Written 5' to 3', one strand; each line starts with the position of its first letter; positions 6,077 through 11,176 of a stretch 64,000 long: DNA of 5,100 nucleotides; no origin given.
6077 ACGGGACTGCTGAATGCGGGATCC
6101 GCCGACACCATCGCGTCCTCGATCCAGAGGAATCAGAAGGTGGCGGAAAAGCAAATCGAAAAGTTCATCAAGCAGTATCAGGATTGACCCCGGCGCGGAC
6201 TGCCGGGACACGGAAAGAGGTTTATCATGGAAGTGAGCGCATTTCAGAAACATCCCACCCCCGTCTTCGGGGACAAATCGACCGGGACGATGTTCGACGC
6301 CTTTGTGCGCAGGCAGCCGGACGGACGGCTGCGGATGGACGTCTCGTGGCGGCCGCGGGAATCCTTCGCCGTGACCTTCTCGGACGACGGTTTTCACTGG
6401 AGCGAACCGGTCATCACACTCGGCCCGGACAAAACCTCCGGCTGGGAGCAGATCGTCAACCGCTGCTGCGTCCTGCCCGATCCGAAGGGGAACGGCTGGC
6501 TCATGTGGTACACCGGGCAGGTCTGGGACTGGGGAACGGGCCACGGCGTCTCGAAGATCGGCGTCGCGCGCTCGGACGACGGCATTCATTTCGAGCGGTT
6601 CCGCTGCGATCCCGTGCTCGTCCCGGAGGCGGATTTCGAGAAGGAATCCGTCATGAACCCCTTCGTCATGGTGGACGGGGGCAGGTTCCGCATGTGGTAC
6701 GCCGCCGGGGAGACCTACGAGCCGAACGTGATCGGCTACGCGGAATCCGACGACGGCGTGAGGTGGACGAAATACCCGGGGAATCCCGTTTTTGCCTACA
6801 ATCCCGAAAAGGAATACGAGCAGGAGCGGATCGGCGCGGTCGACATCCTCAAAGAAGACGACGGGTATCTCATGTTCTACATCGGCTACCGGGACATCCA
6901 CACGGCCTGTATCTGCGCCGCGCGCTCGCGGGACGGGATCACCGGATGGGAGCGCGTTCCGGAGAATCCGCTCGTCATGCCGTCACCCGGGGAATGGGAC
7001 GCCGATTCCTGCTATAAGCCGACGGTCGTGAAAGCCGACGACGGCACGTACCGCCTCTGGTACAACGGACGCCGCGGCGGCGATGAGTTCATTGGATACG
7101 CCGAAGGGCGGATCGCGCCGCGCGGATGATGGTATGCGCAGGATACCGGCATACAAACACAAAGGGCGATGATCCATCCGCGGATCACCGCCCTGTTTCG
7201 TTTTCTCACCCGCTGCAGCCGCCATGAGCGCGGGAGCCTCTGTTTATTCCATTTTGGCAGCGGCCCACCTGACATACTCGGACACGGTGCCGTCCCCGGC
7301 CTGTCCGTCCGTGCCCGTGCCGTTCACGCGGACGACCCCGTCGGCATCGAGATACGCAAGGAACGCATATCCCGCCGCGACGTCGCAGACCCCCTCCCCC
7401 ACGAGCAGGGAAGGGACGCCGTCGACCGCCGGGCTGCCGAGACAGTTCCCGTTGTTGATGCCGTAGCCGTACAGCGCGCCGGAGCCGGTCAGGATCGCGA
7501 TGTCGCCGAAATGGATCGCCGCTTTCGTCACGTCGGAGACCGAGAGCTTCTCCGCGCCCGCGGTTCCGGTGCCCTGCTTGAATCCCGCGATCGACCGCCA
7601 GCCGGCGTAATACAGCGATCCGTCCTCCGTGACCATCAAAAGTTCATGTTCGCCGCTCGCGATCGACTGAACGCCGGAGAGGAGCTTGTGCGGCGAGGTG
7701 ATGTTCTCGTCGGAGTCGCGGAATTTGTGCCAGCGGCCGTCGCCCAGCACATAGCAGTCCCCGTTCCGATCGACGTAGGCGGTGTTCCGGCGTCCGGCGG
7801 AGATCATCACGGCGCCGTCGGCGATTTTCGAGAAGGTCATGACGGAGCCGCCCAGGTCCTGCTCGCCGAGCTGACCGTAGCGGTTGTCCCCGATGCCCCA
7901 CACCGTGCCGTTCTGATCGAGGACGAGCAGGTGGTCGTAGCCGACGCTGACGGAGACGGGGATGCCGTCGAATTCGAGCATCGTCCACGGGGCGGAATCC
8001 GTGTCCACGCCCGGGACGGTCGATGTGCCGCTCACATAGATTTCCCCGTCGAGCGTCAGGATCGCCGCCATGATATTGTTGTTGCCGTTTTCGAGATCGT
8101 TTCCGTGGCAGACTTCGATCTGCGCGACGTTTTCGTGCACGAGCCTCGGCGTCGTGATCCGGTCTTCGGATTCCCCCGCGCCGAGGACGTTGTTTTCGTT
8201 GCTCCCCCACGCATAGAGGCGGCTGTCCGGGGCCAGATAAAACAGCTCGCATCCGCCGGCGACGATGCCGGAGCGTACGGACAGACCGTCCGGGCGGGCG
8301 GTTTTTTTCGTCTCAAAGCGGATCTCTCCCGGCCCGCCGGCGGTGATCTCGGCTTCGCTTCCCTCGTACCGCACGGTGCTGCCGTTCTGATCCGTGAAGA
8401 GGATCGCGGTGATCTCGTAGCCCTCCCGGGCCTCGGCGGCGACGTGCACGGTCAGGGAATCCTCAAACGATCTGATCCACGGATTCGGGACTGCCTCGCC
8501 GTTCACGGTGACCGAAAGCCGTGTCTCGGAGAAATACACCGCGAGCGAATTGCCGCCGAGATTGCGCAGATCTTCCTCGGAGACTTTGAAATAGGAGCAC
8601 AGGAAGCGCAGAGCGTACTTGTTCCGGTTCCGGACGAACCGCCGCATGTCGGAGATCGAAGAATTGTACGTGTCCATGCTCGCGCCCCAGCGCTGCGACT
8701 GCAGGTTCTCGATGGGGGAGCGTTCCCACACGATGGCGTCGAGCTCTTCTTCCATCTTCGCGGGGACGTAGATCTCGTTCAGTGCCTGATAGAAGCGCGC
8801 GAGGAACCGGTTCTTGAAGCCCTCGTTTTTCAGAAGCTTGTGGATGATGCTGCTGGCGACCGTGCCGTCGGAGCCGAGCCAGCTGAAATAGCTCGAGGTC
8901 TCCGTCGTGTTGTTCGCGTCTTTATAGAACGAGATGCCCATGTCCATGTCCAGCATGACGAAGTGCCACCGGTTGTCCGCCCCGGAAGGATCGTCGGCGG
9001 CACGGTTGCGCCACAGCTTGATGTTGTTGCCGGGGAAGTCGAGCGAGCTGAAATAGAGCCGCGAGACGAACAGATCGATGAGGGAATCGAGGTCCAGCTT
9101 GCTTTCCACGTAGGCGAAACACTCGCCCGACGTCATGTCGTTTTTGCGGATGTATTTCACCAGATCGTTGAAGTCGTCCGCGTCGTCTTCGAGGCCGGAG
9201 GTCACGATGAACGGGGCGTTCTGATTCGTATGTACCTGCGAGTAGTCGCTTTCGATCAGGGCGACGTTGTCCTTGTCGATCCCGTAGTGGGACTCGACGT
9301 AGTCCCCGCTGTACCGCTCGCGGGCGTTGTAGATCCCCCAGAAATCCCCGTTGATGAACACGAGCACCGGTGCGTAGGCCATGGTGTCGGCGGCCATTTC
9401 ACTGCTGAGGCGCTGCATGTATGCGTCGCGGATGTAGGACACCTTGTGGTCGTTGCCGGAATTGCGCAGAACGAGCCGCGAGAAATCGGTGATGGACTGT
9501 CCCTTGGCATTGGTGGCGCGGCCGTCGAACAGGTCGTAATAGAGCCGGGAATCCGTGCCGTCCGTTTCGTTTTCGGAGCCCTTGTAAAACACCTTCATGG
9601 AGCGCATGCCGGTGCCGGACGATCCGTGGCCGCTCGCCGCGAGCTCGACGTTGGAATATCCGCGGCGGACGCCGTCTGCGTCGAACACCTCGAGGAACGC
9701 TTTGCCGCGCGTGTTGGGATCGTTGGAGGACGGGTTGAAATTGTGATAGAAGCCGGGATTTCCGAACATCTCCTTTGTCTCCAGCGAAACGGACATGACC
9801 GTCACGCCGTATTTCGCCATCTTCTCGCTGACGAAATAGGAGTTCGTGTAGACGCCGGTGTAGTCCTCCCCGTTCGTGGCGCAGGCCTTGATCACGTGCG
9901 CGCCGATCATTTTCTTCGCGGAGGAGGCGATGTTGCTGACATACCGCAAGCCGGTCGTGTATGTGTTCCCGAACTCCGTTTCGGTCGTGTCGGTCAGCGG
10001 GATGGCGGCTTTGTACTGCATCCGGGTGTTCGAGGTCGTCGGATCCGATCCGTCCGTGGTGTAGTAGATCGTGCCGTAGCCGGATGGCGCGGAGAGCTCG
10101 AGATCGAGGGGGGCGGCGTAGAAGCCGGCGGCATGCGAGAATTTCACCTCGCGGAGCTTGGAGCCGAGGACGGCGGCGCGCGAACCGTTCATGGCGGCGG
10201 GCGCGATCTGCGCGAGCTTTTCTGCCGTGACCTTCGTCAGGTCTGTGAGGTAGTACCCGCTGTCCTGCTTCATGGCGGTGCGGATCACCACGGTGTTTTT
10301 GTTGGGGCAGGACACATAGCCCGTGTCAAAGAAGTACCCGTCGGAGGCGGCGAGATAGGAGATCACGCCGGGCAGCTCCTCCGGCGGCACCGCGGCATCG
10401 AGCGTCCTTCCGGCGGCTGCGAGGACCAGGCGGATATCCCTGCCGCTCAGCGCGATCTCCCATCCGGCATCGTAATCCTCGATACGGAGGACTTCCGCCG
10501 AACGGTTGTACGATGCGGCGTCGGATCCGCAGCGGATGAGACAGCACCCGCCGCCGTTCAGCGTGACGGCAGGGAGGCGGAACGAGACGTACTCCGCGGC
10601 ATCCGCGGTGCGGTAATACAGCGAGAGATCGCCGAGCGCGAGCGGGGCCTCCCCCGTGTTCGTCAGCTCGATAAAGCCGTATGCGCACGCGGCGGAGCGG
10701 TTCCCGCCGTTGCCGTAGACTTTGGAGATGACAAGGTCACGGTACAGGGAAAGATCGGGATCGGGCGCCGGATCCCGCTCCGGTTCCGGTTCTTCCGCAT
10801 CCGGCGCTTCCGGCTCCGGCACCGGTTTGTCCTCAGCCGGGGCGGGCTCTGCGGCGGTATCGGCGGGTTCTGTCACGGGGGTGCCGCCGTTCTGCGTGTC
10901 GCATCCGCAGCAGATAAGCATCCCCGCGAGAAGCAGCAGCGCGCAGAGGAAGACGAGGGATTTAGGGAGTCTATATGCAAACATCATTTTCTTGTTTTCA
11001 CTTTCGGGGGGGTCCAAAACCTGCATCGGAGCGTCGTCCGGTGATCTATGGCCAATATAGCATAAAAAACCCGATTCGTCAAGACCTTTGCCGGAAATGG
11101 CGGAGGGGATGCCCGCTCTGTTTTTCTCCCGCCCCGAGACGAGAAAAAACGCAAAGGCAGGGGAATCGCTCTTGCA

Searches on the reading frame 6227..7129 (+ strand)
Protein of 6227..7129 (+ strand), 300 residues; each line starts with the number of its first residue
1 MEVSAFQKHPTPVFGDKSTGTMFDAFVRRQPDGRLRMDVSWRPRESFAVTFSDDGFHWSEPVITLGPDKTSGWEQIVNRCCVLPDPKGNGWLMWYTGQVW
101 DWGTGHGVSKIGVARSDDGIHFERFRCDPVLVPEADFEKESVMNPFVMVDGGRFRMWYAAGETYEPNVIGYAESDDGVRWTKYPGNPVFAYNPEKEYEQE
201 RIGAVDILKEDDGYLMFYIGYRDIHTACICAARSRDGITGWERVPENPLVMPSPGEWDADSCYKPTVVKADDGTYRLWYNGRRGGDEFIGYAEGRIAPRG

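Call 23: search_protein_families(library=pfam, proteins=[window:6227-7129:+], max_evalue=0.00001)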
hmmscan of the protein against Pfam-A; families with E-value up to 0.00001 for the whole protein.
window:6227-7129:+ (300 aa): 2 families
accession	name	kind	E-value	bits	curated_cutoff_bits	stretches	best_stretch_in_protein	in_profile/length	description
PF00251.26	Glyco_hydro_32N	-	4.6e-10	40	22.1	1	49-182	42-171/307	Glycosyl hydrolases family 32 N-terminal domain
PF04041.19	Glyco_hydro_130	-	2.3e-08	33.8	26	0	141-246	34-141/320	beta-1,4-mannooligosaccharide phosphorylase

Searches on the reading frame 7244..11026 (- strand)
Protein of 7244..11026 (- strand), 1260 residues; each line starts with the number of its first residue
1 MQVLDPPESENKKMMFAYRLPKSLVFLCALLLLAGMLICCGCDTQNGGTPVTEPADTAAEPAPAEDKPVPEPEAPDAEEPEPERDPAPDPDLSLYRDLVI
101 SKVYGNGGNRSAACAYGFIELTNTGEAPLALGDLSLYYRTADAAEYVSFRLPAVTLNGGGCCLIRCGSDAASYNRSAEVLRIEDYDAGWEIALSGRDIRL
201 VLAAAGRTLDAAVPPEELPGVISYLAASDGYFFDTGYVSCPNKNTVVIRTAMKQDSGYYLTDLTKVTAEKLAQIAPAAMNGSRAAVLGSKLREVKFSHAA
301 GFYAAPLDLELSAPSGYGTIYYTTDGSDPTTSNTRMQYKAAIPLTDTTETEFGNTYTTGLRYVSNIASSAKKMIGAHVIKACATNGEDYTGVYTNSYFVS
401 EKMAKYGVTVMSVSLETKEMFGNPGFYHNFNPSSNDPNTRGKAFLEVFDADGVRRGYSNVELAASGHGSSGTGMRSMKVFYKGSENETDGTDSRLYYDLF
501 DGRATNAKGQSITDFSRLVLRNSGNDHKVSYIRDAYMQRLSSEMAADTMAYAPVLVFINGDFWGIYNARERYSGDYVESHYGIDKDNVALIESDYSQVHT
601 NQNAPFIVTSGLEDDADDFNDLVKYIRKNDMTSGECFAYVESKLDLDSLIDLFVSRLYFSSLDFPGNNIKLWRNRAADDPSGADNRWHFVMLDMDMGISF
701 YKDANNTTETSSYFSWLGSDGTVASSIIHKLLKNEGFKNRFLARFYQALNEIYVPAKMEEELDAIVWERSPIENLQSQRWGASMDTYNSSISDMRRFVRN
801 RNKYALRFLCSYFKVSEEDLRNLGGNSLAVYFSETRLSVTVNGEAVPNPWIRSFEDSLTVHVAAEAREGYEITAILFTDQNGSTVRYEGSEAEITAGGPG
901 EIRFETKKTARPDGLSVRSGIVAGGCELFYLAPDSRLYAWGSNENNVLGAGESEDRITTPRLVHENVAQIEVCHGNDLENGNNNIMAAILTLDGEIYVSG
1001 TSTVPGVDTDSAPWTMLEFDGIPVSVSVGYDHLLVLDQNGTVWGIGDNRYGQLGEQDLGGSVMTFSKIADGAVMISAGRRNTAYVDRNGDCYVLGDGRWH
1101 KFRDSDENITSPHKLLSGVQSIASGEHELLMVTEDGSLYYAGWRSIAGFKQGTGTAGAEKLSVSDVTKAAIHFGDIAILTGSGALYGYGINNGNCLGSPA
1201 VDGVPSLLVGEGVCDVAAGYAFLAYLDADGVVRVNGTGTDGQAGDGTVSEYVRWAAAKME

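Call 23: search_protein_families(library=pfam, proteins=[window:7244-11026:-], max_evalue=0.00001)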
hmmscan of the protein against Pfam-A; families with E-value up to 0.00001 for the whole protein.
window:7244-11026:- (1260 aa): 6 families
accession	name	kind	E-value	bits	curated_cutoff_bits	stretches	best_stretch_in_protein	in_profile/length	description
PF08757.17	CotH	-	5.9e-39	134.9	23.8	1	507-804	26-321/322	CotH kinase protein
PF25390.1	WD40_RLD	-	5.2e-37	128.4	150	1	909-1198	25-332/363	RCC1-like domain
PF13540.12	RCC1_2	-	1.4e-15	57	22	1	1024-1052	2-30/30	Regulator of chromosome condensation (RCC1) repeat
PF00415.24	RCC1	-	6.5e-12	46.3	21.7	0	935-965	2-31/50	Regulator of chromosome condensation (RCC1) repeat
PF13290.12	CHB_HEX_C_1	-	1.1e-08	35.4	22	1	299-349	2-50/67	Chitobiase/beta-hexosaminidase C-terminal domain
PF13287.12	Fn3_assoc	-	5.1e-08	33.3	23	1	310-397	2-59/59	Fn3 associated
